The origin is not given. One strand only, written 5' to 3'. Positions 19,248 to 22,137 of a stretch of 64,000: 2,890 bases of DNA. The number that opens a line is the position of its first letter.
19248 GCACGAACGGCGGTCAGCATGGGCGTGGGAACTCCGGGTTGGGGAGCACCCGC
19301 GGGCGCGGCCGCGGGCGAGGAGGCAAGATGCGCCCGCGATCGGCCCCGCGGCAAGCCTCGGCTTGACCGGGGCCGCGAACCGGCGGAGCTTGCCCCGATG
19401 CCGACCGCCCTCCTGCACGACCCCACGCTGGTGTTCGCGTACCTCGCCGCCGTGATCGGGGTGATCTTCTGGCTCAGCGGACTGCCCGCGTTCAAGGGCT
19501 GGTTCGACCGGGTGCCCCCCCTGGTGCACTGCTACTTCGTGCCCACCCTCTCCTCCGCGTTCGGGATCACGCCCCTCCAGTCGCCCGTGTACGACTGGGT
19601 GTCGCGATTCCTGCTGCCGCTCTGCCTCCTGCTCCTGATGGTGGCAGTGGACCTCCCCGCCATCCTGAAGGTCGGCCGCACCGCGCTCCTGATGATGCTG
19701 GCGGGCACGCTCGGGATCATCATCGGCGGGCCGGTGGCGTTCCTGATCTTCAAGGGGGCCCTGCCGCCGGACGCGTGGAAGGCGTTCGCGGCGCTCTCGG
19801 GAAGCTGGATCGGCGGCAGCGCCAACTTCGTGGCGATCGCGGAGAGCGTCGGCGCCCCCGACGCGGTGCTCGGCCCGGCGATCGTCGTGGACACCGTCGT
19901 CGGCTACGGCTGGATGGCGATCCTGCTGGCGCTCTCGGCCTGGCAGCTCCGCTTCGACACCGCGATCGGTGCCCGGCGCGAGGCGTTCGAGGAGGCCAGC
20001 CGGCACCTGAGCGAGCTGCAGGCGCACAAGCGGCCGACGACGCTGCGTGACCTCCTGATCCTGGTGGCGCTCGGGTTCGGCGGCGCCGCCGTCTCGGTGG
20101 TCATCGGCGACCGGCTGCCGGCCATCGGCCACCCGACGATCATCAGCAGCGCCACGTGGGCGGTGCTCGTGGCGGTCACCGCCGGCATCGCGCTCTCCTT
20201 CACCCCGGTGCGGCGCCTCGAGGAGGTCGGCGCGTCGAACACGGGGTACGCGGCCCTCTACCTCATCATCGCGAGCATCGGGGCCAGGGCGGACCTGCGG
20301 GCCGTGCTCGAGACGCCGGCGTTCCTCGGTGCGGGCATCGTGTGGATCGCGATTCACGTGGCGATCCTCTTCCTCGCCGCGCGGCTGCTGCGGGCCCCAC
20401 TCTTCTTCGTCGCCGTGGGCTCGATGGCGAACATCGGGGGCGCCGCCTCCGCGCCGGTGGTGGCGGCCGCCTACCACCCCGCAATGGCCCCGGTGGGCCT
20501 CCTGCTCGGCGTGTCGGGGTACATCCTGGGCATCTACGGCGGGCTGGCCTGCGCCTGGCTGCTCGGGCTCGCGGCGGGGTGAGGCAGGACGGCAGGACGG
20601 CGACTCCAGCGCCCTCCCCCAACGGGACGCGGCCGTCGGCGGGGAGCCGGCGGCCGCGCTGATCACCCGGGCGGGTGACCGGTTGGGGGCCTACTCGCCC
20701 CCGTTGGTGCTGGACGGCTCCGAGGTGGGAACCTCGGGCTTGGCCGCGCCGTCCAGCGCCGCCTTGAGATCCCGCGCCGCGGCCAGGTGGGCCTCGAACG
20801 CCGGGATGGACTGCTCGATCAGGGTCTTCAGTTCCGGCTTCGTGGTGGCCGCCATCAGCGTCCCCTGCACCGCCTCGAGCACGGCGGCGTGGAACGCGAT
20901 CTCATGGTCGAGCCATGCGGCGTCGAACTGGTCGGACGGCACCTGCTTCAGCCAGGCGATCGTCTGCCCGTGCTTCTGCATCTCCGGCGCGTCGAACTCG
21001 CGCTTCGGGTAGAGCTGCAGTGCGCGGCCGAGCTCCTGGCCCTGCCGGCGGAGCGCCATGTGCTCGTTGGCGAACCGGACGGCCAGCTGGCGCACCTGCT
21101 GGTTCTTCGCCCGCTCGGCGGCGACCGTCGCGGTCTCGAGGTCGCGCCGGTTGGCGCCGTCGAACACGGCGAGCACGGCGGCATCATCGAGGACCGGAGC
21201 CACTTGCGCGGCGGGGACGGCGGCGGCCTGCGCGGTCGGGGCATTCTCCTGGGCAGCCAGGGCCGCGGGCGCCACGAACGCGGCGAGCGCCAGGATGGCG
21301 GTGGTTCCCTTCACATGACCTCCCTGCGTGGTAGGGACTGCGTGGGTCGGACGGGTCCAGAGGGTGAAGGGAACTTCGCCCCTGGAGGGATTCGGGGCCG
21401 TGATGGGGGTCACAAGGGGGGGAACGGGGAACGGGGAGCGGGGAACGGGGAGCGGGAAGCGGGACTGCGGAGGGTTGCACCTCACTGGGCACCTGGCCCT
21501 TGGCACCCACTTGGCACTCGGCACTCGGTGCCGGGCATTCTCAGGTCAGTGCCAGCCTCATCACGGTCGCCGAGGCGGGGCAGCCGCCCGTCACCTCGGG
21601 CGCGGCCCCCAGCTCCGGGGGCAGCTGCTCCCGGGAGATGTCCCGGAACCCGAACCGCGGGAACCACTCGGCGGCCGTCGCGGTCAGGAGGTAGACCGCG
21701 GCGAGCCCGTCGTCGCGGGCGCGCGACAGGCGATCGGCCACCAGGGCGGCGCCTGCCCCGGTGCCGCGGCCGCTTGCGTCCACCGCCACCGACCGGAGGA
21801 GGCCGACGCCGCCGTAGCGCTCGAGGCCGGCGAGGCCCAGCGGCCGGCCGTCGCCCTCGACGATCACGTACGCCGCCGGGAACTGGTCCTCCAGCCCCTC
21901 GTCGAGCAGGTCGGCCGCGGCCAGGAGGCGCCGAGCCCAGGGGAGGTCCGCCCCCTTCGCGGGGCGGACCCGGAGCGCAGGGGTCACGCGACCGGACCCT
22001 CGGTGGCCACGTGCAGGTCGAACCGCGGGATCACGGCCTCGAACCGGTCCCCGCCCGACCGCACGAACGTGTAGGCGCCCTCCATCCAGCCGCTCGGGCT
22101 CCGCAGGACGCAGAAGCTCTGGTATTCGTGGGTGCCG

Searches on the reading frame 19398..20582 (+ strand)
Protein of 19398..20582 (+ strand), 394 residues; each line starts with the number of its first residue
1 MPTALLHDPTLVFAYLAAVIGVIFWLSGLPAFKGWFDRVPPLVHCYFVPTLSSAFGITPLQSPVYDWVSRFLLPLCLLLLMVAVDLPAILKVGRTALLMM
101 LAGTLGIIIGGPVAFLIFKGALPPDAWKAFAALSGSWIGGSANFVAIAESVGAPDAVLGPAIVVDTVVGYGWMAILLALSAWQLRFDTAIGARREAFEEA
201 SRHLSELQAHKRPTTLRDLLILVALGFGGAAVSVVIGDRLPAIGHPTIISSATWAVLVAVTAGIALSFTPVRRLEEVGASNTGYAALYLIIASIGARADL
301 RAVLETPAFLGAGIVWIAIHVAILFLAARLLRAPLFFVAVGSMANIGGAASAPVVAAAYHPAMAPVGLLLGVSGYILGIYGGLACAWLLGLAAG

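Call 36: search_protein_families(library=pfam, proteins=[window:19398-20582:+], max_evalue=0.001)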
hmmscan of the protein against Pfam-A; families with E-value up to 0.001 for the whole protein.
window:19398-20582:+ (394 aa): 1 family
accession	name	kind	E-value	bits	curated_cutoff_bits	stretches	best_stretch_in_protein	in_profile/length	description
PF05684.17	DUF819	-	1.6e-87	294.5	27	1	15-388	2-375/379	Protein of unknown function (DUF819)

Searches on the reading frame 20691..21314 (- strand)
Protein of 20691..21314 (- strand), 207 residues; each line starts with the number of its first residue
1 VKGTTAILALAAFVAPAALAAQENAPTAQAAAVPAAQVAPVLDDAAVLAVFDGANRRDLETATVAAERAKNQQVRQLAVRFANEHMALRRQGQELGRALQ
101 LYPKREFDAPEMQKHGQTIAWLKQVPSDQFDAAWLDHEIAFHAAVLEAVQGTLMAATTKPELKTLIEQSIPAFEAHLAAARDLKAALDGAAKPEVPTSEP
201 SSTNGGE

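Call 36: search_protein_families(library=pfam, proteins=[window:20691-21314:-], max_evalue=0.001)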
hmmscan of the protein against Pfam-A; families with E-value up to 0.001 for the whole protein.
window:20691-21314:- (207 aa): 2 families
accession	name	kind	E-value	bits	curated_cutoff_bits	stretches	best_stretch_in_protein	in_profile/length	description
PF13628.12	DUF4142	-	3.4e-19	69.9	27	1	44-183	3-138/138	Domain of unknown function (DUF4142)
PF03713.19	DUF305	-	0.00087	19.8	27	0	59-172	16-139/151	Domain of unknown function (DUF305)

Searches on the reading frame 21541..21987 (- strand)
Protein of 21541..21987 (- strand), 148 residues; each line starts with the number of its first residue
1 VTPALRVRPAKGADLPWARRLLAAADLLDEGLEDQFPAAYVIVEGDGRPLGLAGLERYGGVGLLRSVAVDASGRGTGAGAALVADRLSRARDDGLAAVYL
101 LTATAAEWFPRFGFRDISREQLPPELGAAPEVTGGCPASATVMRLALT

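Call 36: search_protein_families(library=pfam, proteins=[window:21541-21987:-], max_evalue=0.001)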
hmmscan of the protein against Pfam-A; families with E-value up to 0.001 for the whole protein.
window:21541-21987:- (148 aa): 3 families
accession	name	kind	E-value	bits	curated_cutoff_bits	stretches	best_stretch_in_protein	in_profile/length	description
PF00583.31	Acetyltransf_1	-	2.2e-08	34.8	20.7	1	29-114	25-116/116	Acetyltransferase (GNAT) family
PF13508.13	Acetyltransf_7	-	1.3e-07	32.4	27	1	40-115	5-83/84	Acetyltransferase (GNAT) domain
PF13673.13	Acetyltransf_10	-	6.6e-05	23.3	23.6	1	40-121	33-114/128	Acetyltransferase (GNAT) domain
